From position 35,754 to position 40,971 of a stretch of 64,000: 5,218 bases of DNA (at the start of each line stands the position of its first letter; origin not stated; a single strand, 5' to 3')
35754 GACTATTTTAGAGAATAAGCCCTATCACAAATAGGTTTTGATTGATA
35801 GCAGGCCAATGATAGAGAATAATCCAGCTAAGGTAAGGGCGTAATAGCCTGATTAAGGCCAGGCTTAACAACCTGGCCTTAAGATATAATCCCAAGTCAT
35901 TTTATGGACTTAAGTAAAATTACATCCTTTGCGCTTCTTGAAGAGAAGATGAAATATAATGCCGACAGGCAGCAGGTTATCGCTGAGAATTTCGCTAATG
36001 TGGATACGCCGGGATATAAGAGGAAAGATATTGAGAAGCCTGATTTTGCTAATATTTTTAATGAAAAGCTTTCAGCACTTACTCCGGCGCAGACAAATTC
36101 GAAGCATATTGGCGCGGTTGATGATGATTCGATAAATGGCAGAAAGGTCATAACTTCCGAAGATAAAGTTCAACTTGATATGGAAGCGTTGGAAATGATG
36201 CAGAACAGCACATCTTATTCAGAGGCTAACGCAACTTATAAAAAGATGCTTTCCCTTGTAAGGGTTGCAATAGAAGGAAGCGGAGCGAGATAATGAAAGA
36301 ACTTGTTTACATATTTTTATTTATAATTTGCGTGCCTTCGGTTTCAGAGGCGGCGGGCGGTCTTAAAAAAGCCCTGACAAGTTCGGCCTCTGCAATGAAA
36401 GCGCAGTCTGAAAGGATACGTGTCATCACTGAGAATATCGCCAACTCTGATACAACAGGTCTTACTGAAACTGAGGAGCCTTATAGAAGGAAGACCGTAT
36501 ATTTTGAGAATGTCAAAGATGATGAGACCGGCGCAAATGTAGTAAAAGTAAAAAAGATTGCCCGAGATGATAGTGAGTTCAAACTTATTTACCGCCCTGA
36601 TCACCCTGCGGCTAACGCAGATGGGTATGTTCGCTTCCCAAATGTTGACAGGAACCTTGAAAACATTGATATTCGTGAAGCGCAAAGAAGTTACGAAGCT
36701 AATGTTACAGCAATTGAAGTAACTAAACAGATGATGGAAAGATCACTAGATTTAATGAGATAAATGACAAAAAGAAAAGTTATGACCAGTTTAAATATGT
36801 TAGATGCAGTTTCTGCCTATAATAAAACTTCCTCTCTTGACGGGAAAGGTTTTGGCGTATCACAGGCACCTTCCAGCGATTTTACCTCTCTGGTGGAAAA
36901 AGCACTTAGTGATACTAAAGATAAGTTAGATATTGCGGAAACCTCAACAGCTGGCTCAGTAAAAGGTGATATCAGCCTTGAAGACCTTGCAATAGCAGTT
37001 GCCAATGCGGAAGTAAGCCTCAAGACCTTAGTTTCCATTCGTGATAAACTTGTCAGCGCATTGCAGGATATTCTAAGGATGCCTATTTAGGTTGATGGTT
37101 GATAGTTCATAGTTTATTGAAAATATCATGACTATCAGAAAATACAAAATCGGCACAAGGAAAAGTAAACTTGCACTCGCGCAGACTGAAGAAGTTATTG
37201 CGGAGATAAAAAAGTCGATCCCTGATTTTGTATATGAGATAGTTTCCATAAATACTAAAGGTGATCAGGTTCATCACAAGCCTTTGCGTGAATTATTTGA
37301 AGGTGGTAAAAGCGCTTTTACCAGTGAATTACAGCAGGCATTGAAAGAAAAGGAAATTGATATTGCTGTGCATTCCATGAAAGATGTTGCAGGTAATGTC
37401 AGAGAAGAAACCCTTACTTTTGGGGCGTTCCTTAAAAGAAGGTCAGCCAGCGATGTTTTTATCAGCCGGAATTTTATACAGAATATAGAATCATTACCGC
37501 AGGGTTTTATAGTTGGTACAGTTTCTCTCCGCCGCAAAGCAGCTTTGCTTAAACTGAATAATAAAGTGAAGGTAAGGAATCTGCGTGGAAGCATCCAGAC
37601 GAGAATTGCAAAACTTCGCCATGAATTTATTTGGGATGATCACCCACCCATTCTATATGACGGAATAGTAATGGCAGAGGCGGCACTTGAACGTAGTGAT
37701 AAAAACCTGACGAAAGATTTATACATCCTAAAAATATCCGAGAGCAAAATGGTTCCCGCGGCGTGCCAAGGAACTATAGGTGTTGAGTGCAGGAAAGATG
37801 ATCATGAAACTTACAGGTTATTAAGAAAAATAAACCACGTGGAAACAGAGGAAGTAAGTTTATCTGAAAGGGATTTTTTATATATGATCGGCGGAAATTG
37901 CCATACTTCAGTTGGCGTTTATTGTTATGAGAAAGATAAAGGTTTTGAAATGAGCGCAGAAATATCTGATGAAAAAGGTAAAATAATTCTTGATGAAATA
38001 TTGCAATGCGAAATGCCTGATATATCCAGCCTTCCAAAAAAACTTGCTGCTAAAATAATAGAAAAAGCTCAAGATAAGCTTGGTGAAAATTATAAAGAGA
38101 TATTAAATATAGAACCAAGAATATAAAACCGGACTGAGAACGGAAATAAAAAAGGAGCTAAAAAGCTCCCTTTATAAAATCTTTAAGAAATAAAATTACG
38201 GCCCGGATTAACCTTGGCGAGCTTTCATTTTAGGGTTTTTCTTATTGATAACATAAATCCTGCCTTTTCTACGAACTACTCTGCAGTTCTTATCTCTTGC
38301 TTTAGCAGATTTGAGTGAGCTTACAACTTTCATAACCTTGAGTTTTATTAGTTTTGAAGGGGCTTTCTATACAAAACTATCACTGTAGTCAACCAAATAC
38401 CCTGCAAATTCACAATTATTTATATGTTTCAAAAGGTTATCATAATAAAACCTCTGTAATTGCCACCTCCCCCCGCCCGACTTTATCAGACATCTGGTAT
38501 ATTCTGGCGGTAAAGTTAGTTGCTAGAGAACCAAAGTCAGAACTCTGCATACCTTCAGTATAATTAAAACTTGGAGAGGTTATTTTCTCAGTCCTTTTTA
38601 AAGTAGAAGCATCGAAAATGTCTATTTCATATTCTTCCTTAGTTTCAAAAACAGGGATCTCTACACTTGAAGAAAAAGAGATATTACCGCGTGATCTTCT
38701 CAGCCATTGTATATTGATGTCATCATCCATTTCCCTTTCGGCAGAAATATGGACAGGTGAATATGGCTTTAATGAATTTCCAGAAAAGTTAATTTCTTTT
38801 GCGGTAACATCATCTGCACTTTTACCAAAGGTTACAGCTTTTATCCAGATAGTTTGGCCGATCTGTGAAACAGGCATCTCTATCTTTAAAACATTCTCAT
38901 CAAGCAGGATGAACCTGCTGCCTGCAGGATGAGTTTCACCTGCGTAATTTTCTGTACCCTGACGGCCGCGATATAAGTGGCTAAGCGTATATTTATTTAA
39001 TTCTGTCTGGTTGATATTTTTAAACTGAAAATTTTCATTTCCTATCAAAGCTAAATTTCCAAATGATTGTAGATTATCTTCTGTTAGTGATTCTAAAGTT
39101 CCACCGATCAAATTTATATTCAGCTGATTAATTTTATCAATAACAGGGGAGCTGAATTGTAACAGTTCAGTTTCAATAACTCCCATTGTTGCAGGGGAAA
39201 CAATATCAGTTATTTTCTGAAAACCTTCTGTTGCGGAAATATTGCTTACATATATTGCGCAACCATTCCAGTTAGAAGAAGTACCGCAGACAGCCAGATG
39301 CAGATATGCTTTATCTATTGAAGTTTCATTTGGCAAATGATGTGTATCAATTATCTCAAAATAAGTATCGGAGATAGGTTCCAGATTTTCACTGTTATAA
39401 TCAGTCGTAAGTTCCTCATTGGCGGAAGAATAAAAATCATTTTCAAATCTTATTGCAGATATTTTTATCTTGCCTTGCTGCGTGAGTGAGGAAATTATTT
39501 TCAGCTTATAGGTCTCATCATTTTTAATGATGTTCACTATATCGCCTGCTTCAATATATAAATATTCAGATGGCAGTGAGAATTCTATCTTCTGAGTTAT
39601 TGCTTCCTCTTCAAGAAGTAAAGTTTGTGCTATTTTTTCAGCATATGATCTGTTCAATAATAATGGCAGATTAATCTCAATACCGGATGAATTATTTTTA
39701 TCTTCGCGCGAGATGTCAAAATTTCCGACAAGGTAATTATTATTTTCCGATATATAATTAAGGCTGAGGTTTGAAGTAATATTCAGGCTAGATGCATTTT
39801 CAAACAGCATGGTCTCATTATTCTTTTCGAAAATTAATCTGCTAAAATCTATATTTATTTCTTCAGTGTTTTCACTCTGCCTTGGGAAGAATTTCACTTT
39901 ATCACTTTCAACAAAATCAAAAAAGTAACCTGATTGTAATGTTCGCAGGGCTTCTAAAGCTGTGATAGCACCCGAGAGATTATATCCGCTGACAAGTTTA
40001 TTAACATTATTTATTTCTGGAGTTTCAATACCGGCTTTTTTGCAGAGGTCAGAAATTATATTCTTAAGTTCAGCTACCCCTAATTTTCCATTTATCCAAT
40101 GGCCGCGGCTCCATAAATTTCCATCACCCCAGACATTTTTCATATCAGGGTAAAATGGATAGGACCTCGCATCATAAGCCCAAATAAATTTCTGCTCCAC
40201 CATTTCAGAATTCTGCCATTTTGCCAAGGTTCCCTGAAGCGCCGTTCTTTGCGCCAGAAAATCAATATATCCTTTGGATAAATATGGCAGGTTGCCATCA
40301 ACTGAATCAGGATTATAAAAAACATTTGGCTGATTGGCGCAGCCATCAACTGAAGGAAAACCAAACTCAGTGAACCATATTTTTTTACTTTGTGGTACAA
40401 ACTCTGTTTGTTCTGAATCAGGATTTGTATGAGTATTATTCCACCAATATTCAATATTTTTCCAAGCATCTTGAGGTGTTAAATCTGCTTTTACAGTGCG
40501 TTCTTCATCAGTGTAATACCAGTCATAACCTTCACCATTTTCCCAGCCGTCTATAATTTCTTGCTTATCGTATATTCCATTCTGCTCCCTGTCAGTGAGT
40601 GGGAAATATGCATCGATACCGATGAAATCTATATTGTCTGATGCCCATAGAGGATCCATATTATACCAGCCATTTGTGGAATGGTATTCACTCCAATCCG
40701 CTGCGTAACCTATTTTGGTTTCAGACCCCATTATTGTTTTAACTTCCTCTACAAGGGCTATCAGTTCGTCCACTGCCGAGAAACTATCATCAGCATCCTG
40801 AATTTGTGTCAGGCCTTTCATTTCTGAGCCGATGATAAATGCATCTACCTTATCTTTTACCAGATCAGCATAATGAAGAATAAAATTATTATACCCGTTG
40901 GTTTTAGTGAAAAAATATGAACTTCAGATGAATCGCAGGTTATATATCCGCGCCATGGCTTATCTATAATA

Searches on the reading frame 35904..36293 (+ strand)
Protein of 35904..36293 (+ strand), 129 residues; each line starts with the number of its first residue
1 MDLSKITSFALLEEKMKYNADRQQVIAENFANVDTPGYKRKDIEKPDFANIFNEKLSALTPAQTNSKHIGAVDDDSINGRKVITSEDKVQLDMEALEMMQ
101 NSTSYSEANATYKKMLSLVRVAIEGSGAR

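Call 60: search_protein_families(library=pfam, proteins=[window:35904-36293:+])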
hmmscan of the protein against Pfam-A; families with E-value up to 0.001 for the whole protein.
window:35904-36293:+ (129 aa): 1 family
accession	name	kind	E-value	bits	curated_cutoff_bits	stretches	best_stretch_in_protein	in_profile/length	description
PF00460.25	Flg_bb_rod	-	2.1e-05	24.8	20.7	1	19-39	11-31/31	Flagella basal body rod protein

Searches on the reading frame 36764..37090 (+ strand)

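Call 60: search_protein_families(library=pfam, proteins=[window:36764-37090:+])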
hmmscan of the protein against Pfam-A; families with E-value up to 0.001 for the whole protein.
window:36764-37090:+ (108 aa): 1 family
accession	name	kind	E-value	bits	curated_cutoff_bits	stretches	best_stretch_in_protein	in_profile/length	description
PF02049.23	FliE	-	4.7e-17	62.3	22.4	1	33-108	13-89/89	Flagellar hook-basal body complex protein FliE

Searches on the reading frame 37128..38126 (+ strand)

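Call 4: search_protein_families(library=pfam, proteins=[window:37128-38126:+])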
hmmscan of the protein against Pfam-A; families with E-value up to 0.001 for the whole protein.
window:37128-38126:+ (332 aa): 2 families
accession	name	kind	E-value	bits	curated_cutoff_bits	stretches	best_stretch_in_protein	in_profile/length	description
PF01379.25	Porphobil_deam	-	2.4e-63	213.9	22.1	1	7-228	2-205/207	Porphobilinogen deaminase, dipyromethane cofactor binding domain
PF03900.20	Porphobil_deamC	-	1e-05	26.2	26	1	245-311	5-73/74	Porphobilinogen deaminase, C-terminal domain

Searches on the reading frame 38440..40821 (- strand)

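Call 4: search_protein_families(library=pfam, proteins=[window:38440-40821:-])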
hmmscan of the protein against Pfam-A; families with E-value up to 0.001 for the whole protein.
window:38440-40821:- (793 aa): 3 families
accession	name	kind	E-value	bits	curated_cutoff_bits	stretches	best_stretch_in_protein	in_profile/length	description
PF13547.12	GTA_TIM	-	1.7e-57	195.5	27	1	1-225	29-299/299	GTA TIM-barrel-like domain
PF23666.2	Rcc01698_C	-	7e-22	78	27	1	544-638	1-98/98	Rcc01698-like, C-terminal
PF13550.12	Phage-tail_3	-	2.5e-18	66.9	23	1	287-442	5-159/164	Putative phage tail protein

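Call 40: search_protein_families(library=ncbifam, proteins=[window:38440-40821:-], max_evalue=0.01)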
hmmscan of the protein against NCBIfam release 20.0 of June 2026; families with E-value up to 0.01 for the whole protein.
window:38440-40821:- (793 aa): 1 family
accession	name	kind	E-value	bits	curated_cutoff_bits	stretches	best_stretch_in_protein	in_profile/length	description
NF048004.1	GTA_megatron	equivalog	8.9e-190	633.3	800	1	1-789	464-1297/1299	baseplate multidomain protein megatron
